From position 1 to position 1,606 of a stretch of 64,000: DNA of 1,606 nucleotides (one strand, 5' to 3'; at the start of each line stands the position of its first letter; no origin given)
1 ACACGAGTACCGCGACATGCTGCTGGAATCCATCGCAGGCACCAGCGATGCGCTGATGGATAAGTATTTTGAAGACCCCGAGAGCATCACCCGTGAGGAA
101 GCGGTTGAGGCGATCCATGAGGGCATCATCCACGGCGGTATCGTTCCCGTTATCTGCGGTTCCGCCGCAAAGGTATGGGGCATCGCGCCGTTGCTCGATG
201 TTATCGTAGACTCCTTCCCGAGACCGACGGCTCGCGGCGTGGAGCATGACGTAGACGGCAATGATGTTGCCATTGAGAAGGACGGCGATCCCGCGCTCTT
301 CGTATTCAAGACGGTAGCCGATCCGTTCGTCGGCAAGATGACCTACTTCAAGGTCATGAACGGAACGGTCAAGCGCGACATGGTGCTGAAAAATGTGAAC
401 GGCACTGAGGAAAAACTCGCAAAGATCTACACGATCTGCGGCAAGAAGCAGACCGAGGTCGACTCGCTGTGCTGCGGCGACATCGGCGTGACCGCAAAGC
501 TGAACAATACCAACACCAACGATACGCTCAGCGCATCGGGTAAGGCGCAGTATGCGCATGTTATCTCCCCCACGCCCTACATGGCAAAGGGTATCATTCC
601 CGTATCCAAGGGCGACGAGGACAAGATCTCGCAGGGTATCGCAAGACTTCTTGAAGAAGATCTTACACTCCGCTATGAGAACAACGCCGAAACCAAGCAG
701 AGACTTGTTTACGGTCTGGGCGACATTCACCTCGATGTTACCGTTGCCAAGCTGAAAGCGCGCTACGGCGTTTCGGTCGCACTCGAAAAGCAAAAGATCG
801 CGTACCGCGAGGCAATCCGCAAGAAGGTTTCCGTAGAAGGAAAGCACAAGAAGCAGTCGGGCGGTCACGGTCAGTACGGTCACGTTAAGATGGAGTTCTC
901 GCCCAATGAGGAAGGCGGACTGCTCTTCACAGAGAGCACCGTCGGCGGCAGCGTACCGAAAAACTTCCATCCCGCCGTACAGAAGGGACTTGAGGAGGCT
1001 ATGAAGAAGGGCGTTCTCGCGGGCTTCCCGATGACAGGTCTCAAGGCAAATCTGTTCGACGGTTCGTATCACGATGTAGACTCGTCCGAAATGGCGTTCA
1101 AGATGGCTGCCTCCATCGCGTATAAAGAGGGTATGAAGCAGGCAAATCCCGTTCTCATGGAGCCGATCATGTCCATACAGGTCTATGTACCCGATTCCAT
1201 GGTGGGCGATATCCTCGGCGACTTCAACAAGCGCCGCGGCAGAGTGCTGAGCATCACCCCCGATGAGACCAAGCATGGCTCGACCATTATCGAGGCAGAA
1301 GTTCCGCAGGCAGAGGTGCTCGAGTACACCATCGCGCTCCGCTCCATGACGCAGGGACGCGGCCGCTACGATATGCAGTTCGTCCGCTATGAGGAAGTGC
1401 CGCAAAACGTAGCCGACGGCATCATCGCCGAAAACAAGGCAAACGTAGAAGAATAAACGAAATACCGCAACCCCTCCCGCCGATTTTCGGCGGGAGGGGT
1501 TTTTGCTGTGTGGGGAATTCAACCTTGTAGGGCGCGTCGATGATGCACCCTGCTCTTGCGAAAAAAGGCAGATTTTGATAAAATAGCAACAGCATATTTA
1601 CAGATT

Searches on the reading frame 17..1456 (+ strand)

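Call 71: search_protein_families(library=pfam, proteins=[window:17-1456:+], max_evalue=1e-8)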
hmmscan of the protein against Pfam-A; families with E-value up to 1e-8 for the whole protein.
window:17-1456:+ (479 aa): 4 families
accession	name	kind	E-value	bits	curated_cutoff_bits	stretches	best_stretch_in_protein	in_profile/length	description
PF03764.24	EFG_IV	-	1.1e-44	151.5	24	1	260-377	2-121/121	Elongation factor G, domain IV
PF00679.30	EFG_C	-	6.1e-26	90.7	27.9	1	379-467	1-87/89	Elongation factor G C-terminus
PF14492.12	EFG_III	-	1.2e-21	77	27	1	185-257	2-74/75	Elongation Factor G, domain III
PF22042.2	EF-G_D2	-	1.8e-14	54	27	1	95-173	5-83/84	Elongation factor G domain 2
